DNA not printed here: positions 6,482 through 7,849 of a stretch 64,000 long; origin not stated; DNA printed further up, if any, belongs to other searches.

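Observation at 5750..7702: LpxL-type lipid A acyltransferase fused to an Elm1/DUF1022-like domain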

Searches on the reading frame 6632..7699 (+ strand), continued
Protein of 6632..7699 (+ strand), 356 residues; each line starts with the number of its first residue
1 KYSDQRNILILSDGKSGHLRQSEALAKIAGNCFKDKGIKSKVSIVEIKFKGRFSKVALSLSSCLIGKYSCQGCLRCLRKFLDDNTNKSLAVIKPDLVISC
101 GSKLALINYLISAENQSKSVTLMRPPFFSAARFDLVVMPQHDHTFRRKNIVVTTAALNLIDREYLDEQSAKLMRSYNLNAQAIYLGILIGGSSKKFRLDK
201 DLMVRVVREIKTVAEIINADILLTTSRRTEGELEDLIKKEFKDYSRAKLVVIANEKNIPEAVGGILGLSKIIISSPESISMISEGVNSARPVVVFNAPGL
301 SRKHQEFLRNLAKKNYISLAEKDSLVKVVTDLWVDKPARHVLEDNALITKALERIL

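Call 46: find_homologous_proteins(query=P0213, max_evalue=0.00001)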
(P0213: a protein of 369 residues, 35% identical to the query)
Query P0213 (369 aa): 168 proteins with E <= 0.00001 among 6953 candidates; the best 120 are listed.
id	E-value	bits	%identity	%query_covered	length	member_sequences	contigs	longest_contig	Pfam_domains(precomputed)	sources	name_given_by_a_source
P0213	5.4e-240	813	100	100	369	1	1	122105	PF06258.18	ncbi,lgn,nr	ncbi:MAG: ELM1/GtrOC1 family putative glycosyltransferase [Candidatus Omnitrophota bacterium]|nr:ELM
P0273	3.6e-92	327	45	98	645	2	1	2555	PF06258.18,PF03279.19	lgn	-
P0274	9.5e-91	323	44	95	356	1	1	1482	PF06258.18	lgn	-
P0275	2.6e-86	308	44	95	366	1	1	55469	PF06258.18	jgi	jgi:mitochondrial fission protein ELM1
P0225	8.3e-78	280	50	76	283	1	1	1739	PF06258.18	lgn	-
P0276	3.1e-70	255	41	97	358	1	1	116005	PF06258.18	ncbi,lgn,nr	ncbi:MAG: mitochondrial fission ELM1 family protein [Candidatus Omnitrophica bacterium]|nr:mitochond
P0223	1.1e-68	250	38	96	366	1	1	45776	PF06258.18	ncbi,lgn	-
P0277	4.7e-62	228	40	87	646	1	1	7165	PF06258.18,PF03279.19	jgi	jgi:KDO2-lipid IV(A) lauroyltransferase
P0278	5.7e-61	225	38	96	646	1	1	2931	PF06258.18,PF03279.19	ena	-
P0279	1.7e-60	223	39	96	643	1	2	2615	PF06258.18,PF03279.19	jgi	-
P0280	3.2e-59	219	38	96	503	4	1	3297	PF06258.18,PF03279.19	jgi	jgi:mitochondrial fission protein ELM1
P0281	3.8e-59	219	36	95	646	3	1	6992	PF06258.18,PF03279.19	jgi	jgi:KDO2-lipid IV(A) lauroyltransferase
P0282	8.3e-59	218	35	96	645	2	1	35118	PF06258.18,PF03279.19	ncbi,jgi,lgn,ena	ncbi:MAG: ELM1/GtrOC1 family putative glycosyltransferase [Candidatus Omnitrophota bacterium]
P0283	6.4e-56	208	35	96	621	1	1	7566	PF06258.18,PF03279.19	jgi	jgi:KDO2-lipid IV(A) lauroyltransferase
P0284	2.1e-55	206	35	96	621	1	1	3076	PF06258.18,PF03279.19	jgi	jgi:KDO2-lipid IV(A) lauroyltransferase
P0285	5.3e-55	205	35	95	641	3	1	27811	PF06258.18,PF03279.19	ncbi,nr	ncbi:MAG: mitochondrial fission ELM1 family protein [Candidatus Omnitrophica bacterium]|nr:mitochond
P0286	6.4e-55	205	37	95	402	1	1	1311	PF06258.18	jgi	jgi:hypothetical protein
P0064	1.6e-54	203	34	95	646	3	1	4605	PF06258.18,PF03279.19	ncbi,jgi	jgi:lauroyl/myristoyl acyltransferase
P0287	5.7e-54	202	36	96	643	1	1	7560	PF06258.18,PF03279.19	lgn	-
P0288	8.7e-54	201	33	98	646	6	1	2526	PF06258.18,PF03279.19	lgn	-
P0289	1.6e-53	200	37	95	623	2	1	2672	PF06258.18,PF03279.19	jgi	jgi:KDO2-lipid IV(A) lauroyltransferase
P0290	3.3e-53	199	37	94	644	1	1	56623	PF06258.18,PF03279.19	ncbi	ncbi:MAG: ELM1/GtrOC1 family putative glycosyltransferase [Candidatus Omnitrophota bacterium]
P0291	4.0e-53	199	36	96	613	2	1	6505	PF06258.18,PF03279.19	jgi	jgi:lauroyl/myristoyl acyltransferase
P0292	5.5e-53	198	36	95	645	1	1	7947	PF06258.18,PF03279.19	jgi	jgi:KDO2-lipid IV(A) lauroyltransferase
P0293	7.2e-53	198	36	96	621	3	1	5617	PF06258.18,PF03279.19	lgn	-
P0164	1.1e-52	197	38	91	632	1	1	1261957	PF06258.18,PF03279.19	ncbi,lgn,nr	ncbi:MAG: ELM1/GtrOC1 family putative glycosyltransferase [Candidatus Omnitrophica bacterium]|nr:ELM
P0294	1.4e-52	197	36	96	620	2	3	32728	PF06258.18,PF03279.19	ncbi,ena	-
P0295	5.0e-52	195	37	98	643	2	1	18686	PF06258.18,PF03279.19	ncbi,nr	ncbi:MAG: mitochondrial fission ELM1 family protein [Candidatus Omnitrophica bacterium]|nr:mitochond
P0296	1.0e-51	194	34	96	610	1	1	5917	PF06258.18,PF03279.19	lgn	-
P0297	1.1e-51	194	36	95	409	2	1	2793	PF06258.18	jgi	jgi:mitochondrial fission protein ELM1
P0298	1.3e-51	194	36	96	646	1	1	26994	PF06258.18,PF03279.19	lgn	-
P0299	1.6e-51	194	34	96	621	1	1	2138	PF06258.18,PF03279.19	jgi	jgi:KDO2-lipid IV(A) lauroyltransferase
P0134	2.3e-51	193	37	85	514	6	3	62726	PF06258.18,PF03279.19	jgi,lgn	-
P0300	1.7e-50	190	39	95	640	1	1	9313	PF06258.18,PF03279.19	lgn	-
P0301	2.8e-50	190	35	96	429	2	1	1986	PF06258.18,PF03279.19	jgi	-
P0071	3.3e-50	189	36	89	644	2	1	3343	PF06258.18,PF03279.19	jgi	jgi:KDO2-lipid IV(A) lauroyltransferase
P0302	3.4e-50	189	33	96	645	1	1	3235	PF06258.18,PF03279.19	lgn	-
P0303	3.8e-50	189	34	96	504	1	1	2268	PF06258.18,PF03279.19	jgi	jgi:mitochondrial fission protein ELM1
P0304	1.3e-49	187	35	96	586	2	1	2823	PF06258.18,PF03279.19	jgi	jgi:KDO2-lipid IV(A) lauroyltransferase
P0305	2.7e-49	186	36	98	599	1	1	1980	PF06258.18,PF03279.19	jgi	-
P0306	5.3e-49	185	34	98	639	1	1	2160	PF06258.18,PF03279.19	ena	-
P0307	5.3e-49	185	34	98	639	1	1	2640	PF06258.18,PF03279.19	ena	-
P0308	8.2e-49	185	38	89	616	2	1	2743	PF06258.18,PF03279.19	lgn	-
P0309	8.7e-49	185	33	95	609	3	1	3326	PF06258.18,PF03279.19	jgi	jgi:KDO2-lipid IV(A) lauroyltransferase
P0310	1.0e-48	184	35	96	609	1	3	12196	PF06258.18,PF03279.19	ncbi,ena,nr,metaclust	ncbi:MAG: hypothetical protein A2984_01750 [Omnitrophica WOR_2 bacterium RIFCSPLOWO2_01_FULL_41_12]|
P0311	1.0e-48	184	34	98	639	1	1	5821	PF06258.18,PF03279.19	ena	-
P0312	1.6e-48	184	36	98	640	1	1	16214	PF06258.18,PF03279.19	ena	-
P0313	1.6e-48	184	34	95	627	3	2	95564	PF06258.18,PF03279.19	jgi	-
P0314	2.3e-48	183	34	95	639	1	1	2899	PF06258.18,PF03279.19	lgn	-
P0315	2.7e-48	183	37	87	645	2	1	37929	PF06258.18,PF03279.19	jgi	jgi:lauroyl/myristoyl acyltransferase/mitochondrial fission protein ELM1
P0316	3.2e-48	183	34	96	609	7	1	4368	PF06258.18,PF03279.19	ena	-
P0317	4.1e-48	182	39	85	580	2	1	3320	PF06258.18,PF03279.19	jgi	-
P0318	4.7e-48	182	39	96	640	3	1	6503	PF06258.18,PF03279.19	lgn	-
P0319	6.1e-48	182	35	95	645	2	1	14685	PF06258.18,PF03279.19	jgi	-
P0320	2.0e-47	180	34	95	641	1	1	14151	PF06258.18,PF03279.19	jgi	-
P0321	2.2e-47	180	34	95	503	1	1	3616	PF06258.18,PF03279.19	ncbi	-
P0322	3.3e-47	179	38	96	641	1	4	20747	PF06258.18,PF03279.19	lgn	-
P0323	3.3e-47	179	34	95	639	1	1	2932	PF06258.18,PF03279.19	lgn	-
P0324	4.0e-47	179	37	91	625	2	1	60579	PF06258.18,PF03279.19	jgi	-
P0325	7.4e-47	178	36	96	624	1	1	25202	PF06258.18,PF03279.19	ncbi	-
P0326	2.9e-46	176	36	98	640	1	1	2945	PF06258.18,PF03279.19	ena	-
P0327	1.1e-45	174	34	98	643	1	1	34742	PF06258.18,PF03279.19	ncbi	ncbi:MAG: ELM1/GtrOC1 family putative glycosyltransferase [Candidatus Omnitrophota bacterium]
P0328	1.1e-45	174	37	93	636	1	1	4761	PF06258.18,PF03279.19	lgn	-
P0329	1.2e-45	174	33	95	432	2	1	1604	PF06258.18,PF03279.19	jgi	jgi:mitochondrial fission protein ELM1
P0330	1.7e-45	174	33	95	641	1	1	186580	PF06258.18,PF03279.19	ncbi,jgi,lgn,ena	ncbi:MAG: ELM1/GtrOC1 family putative glycosyltransferase [Candidatus Omnitrophota bacterium]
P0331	1.9e-45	174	36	96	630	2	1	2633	PF06258.18,PF03279.19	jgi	-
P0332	2.1e-45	173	36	96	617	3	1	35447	PF06258.18,PF03279.19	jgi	-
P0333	7.3e-45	172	33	96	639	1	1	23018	PF06258.18,PF03279.19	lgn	-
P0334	8.4e-45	171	34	98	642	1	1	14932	PF06258.18,PF03279.19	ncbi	-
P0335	1.0e-44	171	34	95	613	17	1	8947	PF06258.18,PF03279.19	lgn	-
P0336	1.2e-43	168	33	98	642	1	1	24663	PF06258.18,PF03279.19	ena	-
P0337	8.9e-43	165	35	95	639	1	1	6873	PF06258.18,PF03279.19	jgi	jgi:KDO2-lipid IV(A) lauroyltransferase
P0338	9.0e-43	165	34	89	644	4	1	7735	PF06258.18,PF03279.19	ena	-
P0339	1.6e-42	164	36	85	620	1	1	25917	PF06258.18,PF03279.19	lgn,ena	-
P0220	2.6e-41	160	34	98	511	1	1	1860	PF06258.18,PF03279.19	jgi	-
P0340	9.5e-41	158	34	95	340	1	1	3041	PF06258.18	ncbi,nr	ncbi:MAG: mitochondrial fission ELM1 family protein [Candidatus Omnitrophica bacterium]|nr:mitochond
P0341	3.5e-38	150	39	63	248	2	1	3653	PF06258.18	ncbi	ncbi:MAG: ELM1/GtrOC1 family putative glycosyltransferase, partial [Candidatus Omnitrophota bacteriu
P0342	4.4e-38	149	33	89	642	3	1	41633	PF06258.18,PF03279.19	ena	-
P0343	4.5e-38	149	32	94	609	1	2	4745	PF06258.18,PF03279.19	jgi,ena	-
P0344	7.5e-37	145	33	76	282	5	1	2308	PF06258.18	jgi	jgi:mitochondrial fission protein ELM1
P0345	1.1e-36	145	32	96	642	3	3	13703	PF06258.18,PF03279.19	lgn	-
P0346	8.0e-34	135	34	88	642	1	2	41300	PF06258.18,PF03279.19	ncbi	-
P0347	8.4e-32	129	34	64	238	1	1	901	PF06258.18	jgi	jgi:uncharacterized protein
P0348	5.4e-31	126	33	62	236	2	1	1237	PF06258.18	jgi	jgi:mitochondrial fission protein ELM1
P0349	3.2e-30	124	29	95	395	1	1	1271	PF06258.18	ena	-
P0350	1.4e-29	121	33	59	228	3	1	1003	PF06258.18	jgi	-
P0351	1.2e-28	118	37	70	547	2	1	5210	PF06258.18,PF03279.19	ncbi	ncbi:hypothetical protein EPN16_02680, partial [bacterium]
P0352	3.1e-21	94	32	77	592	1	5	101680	PF06258.18,PF03279.19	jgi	-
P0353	1.4e-13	69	28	66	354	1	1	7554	PF06258.18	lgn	-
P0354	5.6e-13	67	30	76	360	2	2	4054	PF06258.18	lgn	-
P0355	3.0e-12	64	26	89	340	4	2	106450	PF06258.18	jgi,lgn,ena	-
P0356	2.3e-11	61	29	62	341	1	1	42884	PF06258.18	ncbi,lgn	-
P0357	2.9e-11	61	28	68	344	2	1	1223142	PF06258.18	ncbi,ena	-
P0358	3.7e-11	61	29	77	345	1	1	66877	PF06258.18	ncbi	-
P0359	1.5e-10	59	28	77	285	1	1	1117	PF06258.18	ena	-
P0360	1.7e-10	59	25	88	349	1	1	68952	PF06258.18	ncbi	ncbi:MAG: ELM1/GtrOC1 family putative glycosyltransferase [Hyphomicrobiaceae bacterium]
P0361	1.7e-10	59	27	87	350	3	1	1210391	PF06258.18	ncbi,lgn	ncbi:MAG: ELM1/GtrOC1 family putative glycosyltransferase [Hyphomicrobiaceae bacterium]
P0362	2.0e-10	58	27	81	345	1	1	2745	PF06258.18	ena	-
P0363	2.1e-10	58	25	88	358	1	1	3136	PF06258.18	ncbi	-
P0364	2.2e-10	58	27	80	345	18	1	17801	PF06258.18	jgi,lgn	jgi:mitochondrial fission protein ELM1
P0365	3.0e-10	58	26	85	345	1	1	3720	PF06258.18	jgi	jgi:mitochondrial fission protein ELM1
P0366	3.2e-10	58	26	89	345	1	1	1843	PF06258.18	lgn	-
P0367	4.7e-10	57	28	68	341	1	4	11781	PF06258.18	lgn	-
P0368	4.9e-10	57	27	60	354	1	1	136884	PF06258.18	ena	-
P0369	5.7e-10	57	27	93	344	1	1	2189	PF06258.18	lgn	-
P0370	8.7e-10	56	28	81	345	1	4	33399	PF06258.18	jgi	jgi:hypothetical protein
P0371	1.4e-9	56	25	41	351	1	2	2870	PF06258.18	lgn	-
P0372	1.6e-9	55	27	76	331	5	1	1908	PF06258.18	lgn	-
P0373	1.6e-9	55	25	88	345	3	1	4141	PF06258.18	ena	-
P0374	2.7e-9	55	24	86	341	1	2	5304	PF06258.18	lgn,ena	-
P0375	3.1e-9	55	26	89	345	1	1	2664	PF06258.18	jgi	-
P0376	3.3e-9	54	26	82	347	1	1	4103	PF06258.18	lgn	-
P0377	3.5e-9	54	27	59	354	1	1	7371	PF06258.18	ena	-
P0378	3.6e-9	54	24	89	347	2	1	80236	PF06258.18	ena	-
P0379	4.3e-9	54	27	82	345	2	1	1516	PF06258.18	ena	-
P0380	4.3e-9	54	24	88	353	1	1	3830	PF06258.18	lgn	-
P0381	6.9e-9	53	29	77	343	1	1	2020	PF06258.18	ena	-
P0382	7.6e-9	53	26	87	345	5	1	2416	PF06258.18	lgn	-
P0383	1.0e-8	53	27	80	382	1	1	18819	PF06258.18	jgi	-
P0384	1.2e-8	53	26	86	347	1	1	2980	PF06258.18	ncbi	-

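Call 47: find_encoding_contigs(protein=P0213, flank=7000, max_places=1)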
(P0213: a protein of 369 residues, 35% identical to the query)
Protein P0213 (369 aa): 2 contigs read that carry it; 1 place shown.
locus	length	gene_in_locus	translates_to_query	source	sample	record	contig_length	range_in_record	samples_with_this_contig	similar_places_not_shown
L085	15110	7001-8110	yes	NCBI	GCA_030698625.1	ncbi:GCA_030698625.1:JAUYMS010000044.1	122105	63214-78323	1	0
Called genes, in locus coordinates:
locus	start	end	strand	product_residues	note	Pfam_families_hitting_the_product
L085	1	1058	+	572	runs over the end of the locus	PF00881:Nitroreductase (weak)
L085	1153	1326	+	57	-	-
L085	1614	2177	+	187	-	PF04542:Sigma70_r2, PF08281:Sigma70_r4_2, PF04545:Sigma70_r4, PF13384:HTH_23 (faint)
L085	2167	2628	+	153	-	PF13490:zf-HC2 (weak)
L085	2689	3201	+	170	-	PF13801:Metal_resist, PF07813:LTXXQ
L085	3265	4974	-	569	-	PF02310:B12-binding, PF04055:Radical_SAM (weak)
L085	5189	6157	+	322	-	PF04055:Radical_SAM, PF13186:SPASM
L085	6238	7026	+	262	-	-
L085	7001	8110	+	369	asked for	PF06258:Mito_fiss_Elm1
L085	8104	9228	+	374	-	PF05140:ResB (faint)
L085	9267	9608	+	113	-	PF18924:DUF5674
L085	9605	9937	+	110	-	-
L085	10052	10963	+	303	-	-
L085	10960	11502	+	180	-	-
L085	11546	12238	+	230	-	PF00072:Response_reg, PF00486:Trans_reg_C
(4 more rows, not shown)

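Call 48: find_encoding_contigs(protein=P0276, flank=7000, max_places=1)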
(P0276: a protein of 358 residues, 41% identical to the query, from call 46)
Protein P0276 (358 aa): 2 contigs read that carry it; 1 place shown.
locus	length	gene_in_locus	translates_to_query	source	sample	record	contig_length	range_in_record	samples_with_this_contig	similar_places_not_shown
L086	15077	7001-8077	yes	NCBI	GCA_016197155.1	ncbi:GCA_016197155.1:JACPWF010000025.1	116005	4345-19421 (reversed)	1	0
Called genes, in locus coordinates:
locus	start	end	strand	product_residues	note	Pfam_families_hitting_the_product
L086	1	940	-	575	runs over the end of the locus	-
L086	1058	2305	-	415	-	-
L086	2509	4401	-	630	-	PF03781:FGE-sulfatase, PF13088:BNR_2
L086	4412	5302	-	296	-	PF05711:TylF, PF13578:Methyltransf_24 (weak)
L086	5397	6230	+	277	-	PF08885:GSCFA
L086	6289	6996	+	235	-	PF13640:2OG-FeII_Oxy_3 (weak)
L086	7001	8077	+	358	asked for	PF06258:Mito_fiss_Elm1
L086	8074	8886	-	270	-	-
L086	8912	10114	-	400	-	PF04932:Wzy_C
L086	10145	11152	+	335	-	PF01073:3Beta_HSD, PF01370:Epimerase, PF02719:Polysacc_synt_2 (weak), PF04321:RmlD_sub_bind, PF05368:NmrA, PF07993:NAD_binding_4 (faint), PF13460:NAD_binding_10, PF16363:GDP_Man_Dehyd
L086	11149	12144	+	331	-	PF01370:Epimerase, PF04321:RmlD_sub_bind (weak), PF16363:GDP_Man_Dehyd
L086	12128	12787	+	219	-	PF01209:Ubie_methyltran (weak), PF03141:Methyltransf_29 (weak), PF13489:Methyltransf_23, PF13847:Methyltransf_31, PF08241:Methyltransf_11, PF08242:Methyltransf_12, PF13649:Methyltransf_25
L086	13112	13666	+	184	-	PF00107:ADH_zinc_N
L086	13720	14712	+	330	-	PF10111:Glyco_tranf_2_2 (faint), PF13641:Glyco_tranf_2_3, PF00535:Glycos_transf_2, PF13632:Glyco_trans_2_3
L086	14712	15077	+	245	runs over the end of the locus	PF05721:PhyH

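Call 49: find_encoding_contigs(protein=P0361, flank=7000, max_places=1)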
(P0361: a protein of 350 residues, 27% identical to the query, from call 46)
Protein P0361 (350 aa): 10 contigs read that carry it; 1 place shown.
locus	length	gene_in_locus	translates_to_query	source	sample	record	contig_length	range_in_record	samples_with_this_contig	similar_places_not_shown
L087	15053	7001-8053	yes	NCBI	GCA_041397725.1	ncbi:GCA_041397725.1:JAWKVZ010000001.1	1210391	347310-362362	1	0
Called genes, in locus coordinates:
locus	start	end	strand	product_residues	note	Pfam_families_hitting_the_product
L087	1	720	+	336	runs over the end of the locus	PF00248:Aldo_ket_red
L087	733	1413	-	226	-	-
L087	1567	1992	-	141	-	-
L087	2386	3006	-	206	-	PF13759:2OG-FeII_Oxy_5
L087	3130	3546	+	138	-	PF07366:SnoaL, PF12680:SnoaL_2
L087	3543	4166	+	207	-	PF00583:Acetyltransf_1 (weak)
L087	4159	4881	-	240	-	PF04402:SIMPL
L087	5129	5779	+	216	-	-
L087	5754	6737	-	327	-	PF04143:Sulf_transp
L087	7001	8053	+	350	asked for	PF06258:Mito_fiss_Elm1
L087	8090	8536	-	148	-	PF00376:MerR, PF13411:MerR_1, PF09278:MerR-DNA-bind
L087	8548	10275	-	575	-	PF00501:AMP-binding, PF13193:AMP-binding_C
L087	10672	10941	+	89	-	PF00550:PP-binding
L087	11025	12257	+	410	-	PF00109:ketoacyl-synt, PF02801:Ketoacyl-synt_C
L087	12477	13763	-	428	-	PF00108:Thiolase_N, PF02803:Thiolase_C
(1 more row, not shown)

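Call 65: search_protein_families(library=pfam, proteins=[P0138, P0167, P0161, P0200, P0208, P0262], max_evalue=0.001)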
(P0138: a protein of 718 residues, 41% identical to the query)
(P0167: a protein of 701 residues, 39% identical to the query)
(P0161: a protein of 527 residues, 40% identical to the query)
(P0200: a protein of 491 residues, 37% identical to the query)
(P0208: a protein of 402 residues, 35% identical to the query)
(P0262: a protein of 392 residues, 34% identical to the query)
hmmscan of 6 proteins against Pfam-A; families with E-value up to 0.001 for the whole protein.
P0138 (718 aa): 2 families
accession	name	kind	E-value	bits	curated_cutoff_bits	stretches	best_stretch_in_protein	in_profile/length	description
PF02606.20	LpxK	-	1.2e-76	258.4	27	1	26-345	2-323/328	Tetraacyldisaccharide-1-P 4'-kinase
PF06258.17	Mito_fiss_Elm1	-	5.1e-47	160.9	27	1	365-681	1-279/304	Mitochondrial fission ELM1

P0167 (701 aa): 3 families
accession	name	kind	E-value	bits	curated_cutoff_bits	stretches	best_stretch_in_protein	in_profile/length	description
PF02606.20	LpxK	-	1.9e-70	238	27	1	23-346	3-324/328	Tetraacyldisaccharide-1-P 4'-kinase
PF06258.17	Mito_fiss_Elm1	-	1.2e-44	153.1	27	1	363-665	1-279/304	Mitochondrial fission ELM1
PF02492.25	cobW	-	0.00019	21.5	20.7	0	148-214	116-179/180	CobW/HypB/UreG, nucleotide-binding domain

P0161 (527 aa): 2 families
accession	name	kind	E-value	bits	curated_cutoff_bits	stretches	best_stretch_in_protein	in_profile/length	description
PF06258.17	Mito_fiss_Elm1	-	1.6e-45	156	27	1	177-492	1-279/304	Mitochondrial fission ELM1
PF02606.20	LpxK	-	5.1e-19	69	27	1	23-158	197-324/328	Tetraacyldisaccharide-1-P 4'-kinase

P0200 (491 aa): 2 families
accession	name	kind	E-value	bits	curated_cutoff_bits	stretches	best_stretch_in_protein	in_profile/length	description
PF06258.17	Mito_fiss_Elm1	-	2.8e-47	161.8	27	1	141-456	1-279/304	Mitochondrial fission ELM1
PF03279.18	Lip_A_acyltrans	-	1.1e-06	28.6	22.3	1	90-126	258-294/295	Bacterial lipid A biosynthesis acyltransferase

P0208 (402 aa): 1 family
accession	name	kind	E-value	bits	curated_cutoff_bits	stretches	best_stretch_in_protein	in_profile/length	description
PF06258.17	Mito_fiss_Elm1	-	3.8e-49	167.9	27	1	63-364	2-278/304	Mitochondrial fission ELM1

P0262 (392 aa): 1 family
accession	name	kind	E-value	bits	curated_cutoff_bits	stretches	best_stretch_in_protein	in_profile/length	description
PF06258.17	Mito_fiss_Elm1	-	2.3e-49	168.6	27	1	46-357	1-279/304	Mitochondrial fission ELM1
